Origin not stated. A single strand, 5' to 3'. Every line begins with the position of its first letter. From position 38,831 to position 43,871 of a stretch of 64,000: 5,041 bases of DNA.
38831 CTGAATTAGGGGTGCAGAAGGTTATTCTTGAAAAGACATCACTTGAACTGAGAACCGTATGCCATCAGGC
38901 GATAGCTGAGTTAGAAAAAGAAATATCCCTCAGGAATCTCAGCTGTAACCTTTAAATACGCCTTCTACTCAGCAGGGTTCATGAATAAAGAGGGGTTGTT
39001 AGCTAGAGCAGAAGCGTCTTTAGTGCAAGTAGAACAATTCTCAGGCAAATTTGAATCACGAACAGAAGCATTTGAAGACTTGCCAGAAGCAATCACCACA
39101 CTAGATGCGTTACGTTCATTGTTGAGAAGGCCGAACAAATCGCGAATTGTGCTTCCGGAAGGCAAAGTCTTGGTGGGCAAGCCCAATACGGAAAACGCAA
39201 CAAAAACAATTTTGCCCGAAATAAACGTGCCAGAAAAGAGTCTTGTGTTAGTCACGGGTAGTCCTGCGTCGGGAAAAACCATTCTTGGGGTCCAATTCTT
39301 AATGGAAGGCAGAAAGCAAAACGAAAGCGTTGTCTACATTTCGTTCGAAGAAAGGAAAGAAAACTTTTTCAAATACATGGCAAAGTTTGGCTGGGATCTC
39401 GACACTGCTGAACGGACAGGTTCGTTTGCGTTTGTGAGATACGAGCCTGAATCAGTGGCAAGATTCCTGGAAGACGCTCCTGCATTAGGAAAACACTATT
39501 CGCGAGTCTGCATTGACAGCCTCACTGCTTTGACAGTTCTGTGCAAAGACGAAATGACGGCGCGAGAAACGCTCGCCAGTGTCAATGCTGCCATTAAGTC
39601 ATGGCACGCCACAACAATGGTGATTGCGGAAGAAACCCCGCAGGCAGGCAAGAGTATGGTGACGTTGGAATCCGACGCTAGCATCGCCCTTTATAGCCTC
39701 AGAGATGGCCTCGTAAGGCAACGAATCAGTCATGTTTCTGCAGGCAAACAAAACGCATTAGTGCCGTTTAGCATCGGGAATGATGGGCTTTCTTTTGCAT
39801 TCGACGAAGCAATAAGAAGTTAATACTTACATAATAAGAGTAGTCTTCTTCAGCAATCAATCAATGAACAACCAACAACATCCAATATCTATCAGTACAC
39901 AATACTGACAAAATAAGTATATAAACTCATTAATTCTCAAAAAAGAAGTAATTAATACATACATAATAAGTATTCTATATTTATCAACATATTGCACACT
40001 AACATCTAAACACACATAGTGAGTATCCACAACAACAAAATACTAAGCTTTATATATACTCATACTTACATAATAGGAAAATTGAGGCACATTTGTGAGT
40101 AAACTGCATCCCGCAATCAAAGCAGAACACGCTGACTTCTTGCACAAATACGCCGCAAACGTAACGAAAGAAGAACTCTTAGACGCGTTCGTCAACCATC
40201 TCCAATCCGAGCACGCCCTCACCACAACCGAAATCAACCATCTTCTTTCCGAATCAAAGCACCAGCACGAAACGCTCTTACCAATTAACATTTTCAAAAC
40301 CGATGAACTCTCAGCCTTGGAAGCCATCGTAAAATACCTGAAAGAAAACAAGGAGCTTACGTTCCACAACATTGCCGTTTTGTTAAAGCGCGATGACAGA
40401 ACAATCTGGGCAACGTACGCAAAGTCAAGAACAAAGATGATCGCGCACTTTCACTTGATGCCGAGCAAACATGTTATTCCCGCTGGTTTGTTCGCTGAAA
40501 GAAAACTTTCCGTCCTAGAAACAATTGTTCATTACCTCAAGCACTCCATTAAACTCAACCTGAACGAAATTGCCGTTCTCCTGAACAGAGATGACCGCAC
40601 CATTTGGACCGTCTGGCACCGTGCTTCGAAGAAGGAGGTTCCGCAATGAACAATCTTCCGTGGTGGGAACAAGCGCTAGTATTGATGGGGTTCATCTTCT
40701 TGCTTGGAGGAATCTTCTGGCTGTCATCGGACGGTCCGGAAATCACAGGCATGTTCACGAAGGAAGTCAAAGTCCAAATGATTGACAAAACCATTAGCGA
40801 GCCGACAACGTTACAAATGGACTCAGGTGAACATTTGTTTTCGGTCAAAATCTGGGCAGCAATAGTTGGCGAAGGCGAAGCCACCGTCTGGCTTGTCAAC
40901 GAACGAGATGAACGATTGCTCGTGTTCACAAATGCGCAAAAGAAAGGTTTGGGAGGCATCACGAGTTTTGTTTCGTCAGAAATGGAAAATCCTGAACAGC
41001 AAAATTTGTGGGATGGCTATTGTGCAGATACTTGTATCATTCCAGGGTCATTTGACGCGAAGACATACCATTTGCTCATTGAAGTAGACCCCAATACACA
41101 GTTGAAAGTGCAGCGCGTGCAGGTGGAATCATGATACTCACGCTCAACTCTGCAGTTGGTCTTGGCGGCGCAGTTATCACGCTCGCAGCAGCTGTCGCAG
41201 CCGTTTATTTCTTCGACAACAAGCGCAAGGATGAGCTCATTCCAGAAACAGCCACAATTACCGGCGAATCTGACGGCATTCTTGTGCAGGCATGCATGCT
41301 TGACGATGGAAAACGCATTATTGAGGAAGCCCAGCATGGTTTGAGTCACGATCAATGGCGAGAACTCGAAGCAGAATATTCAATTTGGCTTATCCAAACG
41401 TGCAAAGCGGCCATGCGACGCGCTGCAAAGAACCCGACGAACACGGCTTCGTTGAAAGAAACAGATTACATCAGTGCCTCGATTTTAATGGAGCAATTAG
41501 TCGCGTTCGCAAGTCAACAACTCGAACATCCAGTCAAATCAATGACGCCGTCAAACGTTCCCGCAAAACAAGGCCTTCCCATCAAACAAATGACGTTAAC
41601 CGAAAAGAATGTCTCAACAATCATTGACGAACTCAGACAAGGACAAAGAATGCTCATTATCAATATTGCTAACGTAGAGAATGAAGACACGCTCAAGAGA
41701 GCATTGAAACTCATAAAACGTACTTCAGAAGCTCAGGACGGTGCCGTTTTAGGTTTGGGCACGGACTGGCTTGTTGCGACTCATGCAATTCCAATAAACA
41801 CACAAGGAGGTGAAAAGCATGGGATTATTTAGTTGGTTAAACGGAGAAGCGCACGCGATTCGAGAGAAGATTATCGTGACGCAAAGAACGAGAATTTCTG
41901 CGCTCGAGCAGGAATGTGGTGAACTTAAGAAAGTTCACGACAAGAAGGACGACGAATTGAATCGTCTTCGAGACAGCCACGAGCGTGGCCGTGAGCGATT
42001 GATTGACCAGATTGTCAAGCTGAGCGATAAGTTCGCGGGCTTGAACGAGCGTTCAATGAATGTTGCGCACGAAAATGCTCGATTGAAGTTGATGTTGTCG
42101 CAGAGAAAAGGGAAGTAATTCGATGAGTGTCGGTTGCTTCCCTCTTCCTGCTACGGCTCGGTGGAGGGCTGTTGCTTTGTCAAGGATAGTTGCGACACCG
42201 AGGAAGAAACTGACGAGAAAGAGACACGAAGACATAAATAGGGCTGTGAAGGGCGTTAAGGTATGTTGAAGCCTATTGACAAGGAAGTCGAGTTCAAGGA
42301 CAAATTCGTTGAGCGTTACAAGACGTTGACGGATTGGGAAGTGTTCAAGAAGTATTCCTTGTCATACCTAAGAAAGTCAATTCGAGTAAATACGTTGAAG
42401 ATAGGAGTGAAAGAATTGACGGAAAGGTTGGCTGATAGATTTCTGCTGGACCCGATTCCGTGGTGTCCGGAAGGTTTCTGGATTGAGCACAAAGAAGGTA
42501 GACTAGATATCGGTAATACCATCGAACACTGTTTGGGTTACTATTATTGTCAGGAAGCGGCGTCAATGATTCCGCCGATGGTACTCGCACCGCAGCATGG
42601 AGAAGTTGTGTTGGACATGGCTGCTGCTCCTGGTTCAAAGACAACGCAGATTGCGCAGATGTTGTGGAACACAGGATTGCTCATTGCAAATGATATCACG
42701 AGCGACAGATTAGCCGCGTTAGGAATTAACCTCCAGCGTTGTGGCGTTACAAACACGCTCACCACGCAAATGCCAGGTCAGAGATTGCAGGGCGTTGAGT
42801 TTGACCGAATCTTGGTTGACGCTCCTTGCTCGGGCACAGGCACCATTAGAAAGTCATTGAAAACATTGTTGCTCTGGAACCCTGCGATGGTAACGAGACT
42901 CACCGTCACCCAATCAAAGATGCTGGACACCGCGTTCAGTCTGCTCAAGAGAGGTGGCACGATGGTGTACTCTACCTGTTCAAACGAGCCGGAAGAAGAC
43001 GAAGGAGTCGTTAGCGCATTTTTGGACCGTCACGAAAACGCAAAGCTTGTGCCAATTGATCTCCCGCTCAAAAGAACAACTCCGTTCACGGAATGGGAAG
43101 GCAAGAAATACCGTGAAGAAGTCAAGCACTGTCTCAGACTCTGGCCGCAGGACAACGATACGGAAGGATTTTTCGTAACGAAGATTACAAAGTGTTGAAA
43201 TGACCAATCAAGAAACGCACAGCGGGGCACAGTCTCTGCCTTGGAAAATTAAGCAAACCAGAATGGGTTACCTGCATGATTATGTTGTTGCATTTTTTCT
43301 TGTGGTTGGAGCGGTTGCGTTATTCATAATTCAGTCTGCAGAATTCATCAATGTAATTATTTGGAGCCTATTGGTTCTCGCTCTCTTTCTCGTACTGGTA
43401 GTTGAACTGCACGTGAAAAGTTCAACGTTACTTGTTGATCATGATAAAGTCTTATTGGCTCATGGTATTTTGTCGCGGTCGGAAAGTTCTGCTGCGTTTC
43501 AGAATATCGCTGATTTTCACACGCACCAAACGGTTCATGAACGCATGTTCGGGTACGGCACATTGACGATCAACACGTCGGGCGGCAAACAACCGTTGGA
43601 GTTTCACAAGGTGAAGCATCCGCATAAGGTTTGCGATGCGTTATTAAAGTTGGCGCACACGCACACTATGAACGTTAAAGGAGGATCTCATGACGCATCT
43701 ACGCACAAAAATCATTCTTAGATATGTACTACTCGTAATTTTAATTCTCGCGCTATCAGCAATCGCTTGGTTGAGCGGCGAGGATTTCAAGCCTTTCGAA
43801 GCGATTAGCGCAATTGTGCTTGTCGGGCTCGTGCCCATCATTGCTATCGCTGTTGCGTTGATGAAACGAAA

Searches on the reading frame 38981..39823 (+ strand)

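Call 68: search_protein_families(library=pfam, proteins=[window:38981-39823:+], max_evalue=0.001)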
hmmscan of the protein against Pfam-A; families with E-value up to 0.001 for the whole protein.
window:38981-39823:+ (280 aa): 4 families
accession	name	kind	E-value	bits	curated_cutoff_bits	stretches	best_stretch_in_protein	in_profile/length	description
PF06745.19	ATPase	-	3.9e-29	102.1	26.6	1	83-242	16-192/231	KaiC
PF13481.12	AAA_25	-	0.00026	21.1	27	0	83-209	30-177/195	AAA domain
PF03796.21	DnaB_C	-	0.0007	19.5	27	0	85-133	18-67/255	DnaB-like helicase C terminal domain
PF20720.3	nSTAND3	-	0.00089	19.4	27.2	0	85-124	16-56/155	Novel STAND NTPase 3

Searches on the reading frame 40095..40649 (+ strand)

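Call 68: search_protein_families(library=pfam, proteins=[window:40095-40649:+], max_evalue=0.001)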
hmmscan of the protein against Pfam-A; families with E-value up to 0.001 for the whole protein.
window:40095-40649:+ (184 aa): 1 family
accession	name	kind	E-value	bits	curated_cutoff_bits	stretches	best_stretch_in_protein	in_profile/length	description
PF08279.18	HTH_11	-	0.00014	22.1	25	0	75-106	2-34/55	HTH domain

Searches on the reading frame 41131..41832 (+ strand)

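Call 67: search_protein_families(library=pfam, proteins=[window:41131-41832:+], max_evalue=0.001)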
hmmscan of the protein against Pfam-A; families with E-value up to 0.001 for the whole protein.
window:41131-41832:+ (233 aa): 1 family
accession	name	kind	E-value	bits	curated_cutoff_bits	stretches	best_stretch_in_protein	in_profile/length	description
PF04472.17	SepF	-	6.4e-05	23.5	27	1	160-216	11-65/72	Cell division protein SepF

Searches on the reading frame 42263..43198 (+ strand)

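Call 67: search_protein_families(library=pfam, proteins=[window:42263-43198:+], max_evalue=0.001)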
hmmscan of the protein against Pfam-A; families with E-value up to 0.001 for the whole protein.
window:42263-43198:+ (311 aa): 4 families
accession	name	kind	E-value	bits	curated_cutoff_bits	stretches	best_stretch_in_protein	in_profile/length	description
PF01189.24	Methyltr_RsmB-F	-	3.6e-53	180.7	27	1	106-308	2-198/199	16S rRNA methyltransferase RsmB/F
PF17125.10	Methyltr_RsmF_N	-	5.7e-17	62.4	34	1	13-99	3-86/86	N-terminal domain of 16S rRNA methyltransferase RsmF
PF13847.12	Methyltransf_31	-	0.00017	21.8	27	1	112-244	3-117/145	Methyltransferase domain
PF01728.25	FtsJ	-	0.00091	19.6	24.1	0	112-242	21-143/181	FtsJ-like methyltransferase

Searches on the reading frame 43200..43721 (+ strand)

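Call 67: search_protein_families(library=pfam, proteins=[window:43200-43721:+], max_evalue=0.001)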
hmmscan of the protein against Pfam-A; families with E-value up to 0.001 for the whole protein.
window:43200-43721:+ (173 aa): 1 family
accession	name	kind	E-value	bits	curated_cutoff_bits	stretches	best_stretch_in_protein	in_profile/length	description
PF03703.20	bPH_2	-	2e-10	41.2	22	1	78-145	7-75/78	Bacterial PH domain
